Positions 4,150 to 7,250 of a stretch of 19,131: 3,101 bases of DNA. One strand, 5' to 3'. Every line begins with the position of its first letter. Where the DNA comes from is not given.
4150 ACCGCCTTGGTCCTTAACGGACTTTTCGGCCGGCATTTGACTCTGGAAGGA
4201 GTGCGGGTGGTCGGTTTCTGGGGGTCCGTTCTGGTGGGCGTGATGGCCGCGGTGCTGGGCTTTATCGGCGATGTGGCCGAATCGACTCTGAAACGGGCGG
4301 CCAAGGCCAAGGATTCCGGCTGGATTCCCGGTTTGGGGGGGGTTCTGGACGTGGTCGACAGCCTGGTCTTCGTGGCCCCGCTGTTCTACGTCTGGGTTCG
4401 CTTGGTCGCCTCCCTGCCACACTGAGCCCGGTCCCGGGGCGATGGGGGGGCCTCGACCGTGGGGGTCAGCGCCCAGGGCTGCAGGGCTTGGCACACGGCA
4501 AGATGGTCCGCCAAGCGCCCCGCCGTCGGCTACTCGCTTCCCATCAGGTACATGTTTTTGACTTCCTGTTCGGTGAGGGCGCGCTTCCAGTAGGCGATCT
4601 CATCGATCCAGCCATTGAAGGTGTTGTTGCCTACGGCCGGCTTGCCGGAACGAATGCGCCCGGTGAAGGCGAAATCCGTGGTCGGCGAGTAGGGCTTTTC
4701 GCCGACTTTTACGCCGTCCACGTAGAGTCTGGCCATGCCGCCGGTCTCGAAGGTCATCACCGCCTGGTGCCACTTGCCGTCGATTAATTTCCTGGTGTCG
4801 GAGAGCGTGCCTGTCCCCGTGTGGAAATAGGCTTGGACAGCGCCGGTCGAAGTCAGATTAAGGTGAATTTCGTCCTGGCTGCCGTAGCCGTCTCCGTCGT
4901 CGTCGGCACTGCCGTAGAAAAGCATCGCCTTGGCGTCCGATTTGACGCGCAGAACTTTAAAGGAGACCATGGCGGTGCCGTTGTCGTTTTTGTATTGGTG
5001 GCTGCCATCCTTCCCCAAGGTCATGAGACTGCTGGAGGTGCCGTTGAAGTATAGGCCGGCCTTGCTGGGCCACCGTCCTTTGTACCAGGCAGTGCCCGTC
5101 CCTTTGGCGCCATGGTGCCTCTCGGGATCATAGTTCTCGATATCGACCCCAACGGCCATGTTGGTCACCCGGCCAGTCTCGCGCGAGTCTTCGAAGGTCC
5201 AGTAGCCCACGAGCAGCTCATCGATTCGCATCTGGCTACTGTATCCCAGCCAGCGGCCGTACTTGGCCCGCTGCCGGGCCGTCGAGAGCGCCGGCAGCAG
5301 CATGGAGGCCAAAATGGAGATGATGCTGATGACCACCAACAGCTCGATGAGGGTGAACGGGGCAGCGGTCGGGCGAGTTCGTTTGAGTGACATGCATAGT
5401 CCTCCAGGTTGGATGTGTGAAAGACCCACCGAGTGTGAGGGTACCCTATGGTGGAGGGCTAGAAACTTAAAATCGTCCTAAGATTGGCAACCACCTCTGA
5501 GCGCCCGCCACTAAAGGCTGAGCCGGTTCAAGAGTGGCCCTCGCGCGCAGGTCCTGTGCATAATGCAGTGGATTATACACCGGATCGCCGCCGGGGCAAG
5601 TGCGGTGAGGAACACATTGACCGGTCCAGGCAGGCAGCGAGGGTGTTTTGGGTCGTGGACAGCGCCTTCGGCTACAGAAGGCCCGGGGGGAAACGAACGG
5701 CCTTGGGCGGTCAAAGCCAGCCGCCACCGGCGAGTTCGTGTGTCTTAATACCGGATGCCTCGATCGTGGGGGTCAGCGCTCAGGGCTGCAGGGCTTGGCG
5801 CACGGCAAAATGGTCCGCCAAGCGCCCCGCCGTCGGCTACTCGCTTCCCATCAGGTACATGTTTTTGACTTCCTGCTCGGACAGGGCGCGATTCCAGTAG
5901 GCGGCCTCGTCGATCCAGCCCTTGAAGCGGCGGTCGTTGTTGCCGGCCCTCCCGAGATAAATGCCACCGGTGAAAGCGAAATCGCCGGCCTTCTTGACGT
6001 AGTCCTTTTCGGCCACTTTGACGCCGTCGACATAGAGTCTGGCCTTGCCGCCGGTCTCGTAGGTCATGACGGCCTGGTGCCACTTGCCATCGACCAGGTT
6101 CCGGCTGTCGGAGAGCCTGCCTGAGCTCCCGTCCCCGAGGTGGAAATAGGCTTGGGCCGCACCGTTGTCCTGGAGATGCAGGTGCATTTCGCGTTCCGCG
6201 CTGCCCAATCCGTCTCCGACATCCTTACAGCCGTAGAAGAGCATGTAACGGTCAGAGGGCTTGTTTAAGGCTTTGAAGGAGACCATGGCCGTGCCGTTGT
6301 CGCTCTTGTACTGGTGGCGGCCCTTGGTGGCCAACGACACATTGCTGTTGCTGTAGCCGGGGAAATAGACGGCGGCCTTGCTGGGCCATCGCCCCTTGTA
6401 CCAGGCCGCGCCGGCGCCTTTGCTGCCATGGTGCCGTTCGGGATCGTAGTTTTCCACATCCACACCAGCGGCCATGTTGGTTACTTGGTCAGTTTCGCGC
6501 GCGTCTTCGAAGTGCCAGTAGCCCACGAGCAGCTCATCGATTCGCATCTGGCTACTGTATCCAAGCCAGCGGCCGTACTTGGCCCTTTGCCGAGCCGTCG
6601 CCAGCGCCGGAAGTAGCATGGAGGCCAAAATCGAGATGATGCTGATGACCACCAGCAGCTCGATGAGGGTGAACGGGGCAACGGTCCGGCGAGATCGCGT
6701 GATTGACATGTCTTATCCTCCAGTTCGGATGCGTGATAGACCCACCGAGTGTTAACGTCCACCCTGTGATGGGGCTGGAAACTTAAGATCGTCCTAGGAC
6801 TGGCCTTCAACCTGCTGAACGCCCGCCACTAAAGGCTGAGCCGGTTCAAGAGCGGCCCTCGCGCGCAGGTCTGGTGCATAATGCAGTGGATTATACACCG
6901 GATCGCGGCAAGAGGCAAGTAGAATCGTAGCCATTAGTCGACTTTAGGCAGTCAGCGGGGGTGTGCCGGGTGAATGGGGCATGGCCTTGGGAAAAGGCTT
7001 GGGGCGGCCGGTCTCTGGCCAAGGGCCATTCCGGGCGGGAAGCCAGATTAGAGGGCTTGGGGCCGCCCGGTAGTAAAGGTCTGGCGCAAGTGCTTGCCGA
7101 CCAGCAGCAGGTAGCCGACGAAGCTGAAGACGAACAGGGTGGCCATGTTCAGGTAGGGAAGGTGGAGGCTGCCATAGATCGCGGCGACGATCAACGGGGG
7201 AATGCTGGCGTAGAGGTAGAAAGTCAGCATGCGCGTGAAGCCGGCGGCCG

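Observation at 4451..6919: Tandemly duplicated prepilin-helix/LamG-domain gene cassette with homogenised ends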

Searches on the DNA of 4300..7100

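Call 6: search_rna_families(source=window, start=4300, end=7100, threshold=evalue, max_evalue=5)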
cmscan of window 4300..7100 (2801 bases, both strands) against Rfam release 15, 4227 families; matches with E-value up to 5: 2.
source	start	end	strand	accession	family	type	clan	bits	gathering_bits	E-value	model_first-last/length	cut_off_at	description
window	5316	5368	+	RF01119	sR32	Gene; snRNA; snoRNA; CD-box;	-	14.1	40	1.3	1-57/57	no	Small nucleolar RNA sR32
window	6632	6696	+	RF01119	sR32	Gene; snRNA; snoRNA; CD-box;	-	14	40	1.4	1-57/57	no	Small nucleolar RNA sR32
